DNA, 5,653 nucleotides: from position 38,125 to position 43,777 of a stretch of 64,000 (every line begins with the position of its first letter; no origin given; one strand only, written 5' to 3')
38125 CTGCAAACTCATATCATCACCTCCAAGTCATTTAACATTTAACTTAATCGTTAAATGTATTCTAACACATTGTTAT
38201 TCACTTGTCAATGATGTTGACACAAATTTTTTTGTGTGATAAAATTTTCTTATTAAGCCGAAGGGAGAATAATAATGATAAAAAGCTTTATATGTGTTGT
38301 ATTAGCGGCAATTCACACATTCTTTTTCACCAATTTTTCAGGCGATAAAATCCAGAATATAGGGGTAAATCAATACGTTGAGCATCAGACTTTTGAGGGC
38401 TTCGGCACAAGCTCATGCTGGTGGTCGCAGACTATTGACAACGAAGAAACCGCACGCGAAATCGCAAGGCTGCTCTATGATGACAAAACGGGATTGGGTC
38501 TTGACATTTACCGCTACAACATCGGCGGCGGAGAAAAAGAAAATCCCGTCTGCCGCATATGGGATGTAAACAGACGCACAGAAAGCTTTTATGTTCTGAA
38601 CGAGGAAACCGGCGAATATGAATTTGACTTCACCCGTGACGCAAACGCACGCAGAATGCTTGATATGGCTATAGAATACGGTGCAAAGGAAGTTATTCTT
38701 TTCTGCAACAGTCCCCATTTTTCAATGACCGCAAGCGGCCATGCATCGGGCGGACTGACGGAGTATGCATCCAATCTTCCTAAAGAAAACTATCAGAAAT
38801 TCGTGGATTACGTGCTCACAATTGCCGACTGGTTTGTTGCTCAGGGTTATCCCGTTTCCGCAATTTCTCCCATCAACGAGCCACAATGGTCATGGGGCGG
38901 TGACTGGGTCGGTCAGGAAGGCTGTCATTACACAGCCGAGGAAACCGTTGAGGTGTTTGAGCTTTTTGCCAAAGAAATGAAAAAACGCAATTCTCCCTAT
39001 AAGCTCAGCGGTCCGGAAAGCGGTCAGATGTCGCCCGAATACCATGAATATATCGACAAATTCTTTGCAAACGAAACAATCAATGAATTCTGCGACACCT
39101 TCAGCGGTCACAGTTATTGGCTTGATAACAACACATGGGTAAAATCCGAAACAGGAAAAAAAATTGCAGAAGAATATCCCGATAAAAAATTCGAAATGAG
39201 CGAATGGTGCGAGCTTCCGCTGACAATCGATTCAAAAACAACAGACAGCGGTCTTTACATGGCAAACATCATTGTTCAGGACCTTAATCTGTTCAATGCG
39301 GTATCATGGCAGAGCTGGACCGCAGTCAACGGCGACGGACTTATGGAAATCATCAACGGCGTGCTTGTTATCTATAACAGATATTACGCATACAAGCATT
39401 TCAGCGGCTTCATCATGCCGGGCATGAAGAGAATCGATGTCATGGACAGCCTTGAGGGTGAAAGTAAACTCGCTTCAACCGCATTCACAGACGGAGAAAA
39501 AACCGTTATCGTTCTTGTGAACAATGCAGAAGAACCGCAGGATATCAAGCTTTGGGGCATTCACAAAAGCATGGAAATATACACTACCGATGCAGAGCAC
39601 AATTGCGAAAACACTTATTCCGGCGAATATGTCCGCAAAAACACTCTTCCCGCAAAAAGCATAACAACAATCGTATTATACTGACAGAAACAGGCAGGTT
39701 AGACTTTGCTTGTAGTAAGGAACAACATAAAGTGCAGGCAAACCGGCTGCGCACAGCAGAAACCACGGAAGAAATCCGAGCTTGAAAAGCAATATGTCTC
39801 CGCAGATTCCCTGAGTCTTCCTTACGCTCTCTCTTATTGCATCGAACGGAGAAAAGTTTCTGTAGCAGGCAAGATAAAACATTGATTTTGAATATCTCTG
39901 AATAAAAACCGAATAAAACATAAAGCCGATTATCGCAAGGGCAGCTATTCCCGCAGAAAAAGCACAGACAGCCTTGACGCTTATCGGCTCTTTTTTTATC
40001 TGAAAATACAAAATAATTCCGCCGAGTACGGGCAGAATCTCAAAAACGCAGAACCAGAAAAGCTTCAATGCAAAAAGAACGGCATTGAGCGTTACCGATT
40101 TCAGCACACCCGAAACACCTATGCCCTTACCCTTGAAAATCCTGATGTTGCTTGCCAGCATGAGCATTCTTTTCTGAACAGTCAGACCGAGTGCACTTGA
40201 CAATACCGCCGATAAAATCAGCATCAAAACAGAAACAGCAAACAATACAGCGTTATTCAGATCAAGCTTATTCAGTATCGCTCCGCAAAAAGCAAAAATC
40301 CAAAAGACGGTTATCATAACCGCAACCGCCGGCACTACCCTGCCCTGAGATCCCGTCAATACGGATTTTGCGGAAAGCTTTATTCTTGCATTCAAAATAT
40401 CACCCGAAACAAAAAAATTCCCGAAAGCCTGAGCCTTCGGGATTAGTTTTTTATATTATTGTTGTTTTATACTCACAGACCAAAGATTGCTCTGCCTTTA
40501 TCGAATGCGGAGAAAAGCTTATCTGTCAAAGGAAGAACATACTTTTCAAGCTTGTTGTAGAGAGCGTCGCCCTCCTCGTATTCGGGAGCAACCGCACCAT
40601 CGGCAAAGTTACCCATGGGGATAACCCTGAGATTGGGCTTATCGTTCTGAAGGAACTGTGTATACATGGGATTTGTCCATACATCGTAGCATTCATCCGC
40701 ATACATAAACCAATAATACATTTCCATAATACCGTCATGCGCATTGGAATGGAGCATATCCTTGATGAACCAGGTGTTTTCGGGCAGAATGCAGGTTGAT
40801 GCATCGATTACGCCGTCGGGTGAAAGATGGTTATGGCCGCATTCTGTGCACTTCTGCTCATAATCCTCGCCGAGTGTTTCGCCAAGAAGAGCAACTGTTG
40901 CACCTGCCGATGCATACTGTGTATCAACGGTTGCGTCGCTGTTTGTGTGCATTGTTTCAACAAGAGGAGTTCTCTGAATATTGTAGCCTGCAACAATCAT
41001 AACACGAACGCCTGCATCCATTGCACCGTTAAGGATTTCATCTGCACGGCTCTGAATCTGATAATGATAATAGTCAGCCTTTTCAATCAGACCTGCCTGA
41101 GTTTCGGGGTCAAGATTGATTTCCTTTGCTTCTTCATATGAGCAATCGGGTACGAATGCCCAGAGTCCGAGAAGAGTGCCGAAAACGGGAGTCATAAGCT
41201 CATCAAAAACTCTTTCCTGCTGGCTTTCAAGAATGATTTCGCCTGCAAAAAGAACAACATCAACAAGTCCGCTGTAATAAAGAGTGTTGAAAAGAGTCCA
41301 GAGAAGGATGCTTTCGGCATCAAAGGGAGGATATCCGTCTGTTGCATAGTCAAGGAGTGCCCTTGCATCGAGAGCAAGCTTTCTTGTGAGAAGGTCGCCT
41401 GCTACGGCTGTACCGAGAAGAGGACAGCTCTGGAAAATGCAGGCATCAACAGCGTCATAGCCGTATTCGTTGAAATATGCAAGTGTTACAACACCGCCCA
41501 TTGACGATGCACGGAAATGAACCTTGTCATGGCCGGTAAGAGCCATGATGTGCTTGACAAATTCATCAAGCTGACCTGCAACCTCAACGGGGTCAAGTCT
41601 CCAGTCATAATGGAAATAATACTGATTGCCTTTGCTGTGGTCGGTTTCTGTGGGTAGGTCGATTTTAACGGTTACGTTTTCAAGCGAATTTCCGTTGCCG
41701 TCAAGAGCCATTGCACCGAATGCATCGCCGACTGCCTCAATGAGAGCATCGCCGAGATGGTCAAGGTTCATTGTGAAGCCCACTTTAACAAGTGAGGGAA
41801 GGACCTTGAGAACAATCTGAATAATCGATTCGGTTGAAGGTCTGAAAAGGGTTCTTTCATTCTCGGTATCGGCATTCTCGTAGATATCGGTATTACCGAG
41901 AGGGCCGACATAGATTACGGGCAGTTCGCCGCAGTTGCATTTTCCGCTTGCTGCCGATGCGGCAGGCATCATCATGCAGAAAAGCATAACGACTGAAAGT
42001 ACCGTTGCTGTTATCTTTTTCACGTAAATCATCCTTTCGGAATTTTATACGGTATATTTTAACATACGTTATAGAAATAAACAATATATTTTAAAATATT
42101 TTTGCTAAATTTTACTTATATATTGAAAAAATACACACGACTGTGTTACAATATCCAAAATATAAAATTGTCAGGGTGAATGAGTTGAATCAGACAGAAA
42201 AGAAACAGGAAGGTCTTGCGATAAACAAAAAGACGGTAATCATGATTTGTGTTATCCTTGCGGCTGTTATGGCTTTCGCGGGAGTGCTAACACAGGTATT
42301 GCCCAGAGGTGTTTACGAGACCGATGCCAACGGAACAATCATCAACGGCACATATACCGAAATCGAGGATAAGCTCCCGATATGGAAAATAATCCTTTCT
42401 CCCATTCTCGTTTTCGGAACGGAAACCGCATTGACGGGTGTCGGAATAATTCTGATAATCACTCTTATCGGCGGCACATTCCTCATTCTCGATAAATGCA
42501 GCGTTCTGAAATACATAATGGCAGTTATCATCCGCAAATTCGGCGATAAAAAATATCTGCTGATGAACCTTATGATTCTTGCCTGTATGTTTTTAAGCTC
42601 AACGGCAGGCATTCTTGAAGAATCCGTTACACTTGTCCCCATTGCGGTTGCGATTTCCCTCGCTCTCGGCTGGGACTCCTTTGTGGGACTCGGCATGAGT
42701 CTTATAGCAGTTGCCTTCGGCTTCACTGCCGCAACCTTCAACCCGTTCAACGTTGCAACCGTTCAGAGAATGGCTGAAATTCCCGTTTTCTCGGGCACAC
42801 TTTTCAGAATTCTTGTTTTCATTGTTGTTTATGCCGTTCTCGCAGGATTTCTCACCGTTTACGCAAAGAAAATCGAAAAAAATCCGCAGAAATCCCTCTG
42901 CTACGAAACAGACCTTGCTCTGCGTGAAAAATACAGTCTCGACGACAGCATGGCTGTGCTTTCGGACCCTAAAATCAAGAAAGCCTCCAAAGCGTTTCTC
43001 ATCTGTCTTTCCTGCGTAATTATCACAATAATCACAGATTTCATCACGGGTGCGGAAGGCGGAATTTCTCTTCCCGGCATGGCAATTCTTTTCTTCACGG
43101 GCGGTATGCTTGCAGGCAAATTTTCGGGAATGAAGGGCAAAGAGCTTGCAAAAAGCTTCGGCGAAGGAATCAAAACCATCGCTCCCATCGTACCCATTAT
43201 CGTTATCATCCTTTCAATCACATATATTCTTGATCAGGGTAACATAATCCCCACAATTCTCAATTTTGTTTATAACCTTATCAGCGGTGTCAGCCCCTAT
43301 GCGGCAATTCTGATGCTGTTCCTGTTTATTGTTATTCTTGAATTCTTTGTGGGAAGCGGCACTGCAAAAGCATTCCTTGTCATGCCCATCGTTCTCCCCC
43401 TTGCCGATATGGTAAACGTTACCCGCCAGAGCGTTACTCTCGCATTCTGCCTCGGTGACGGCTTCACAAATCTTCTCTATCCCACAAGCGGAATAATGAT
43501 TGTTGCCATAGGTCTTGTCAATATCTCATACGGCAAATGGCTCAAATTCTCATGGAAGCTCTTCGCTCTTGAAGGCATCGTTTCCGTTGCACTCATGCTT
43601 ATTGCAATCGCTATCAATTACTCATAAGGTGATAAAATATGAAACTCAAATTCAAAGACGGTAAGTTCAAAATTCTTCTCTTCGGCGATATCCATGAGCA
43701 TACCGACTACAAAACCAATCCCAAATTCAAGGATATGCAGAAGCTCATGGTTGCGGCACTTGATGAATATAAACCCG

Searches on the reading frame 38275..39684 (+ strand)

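Call 8: search_protein_families(library=pfam, proteins=[window:38275-39684:+], max_evalue=0.001)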
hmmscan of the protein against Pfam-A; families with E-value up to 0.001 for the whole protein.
window:38275-39684:+ (469 aa): 2 families
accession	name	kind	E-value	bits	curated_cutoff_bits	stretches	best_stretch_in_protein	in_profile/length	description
PF14587.12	Glyco_hydr_30_2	-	1e-36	127.5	27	1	28-352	3-354/364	O-Glycosyl hydrolase family 30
PF17189.10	Glyco_hydro_30C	-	0.00018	22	22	1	385-466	3-65/65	Glycosyl hydrolase family 30 beta sandwich domain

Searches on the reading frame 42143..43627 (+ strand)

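Call 8: search_protein_families(library=pfam, proteins=[window:42143-43627:+], max_evalue=0.001)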
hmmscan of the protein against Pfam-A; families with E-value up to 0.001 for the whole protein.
window:42143-43627:+ (494 aa): 4 families
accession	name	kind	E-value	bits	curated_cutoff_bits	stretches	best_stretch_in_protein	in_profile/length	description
PF03606.21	DcuC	-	7.2e-69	232.9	23.1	1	35-489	4-460/461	C4-dicarboxylate anaerobic carrier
PF03553.21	Na_H_antiporter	-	9.9e-07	28.7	23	1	210-460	37-272/303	Na+/H+ antiporter family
PF03600.22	CitMHS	-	1.7e-06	27.8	31.9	1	82-364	13-302/336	Citrate transporter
PF03806.19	ABG_transport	-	3.7e-05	22.6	27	1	34-458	18-452/502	AbgT putative transporter family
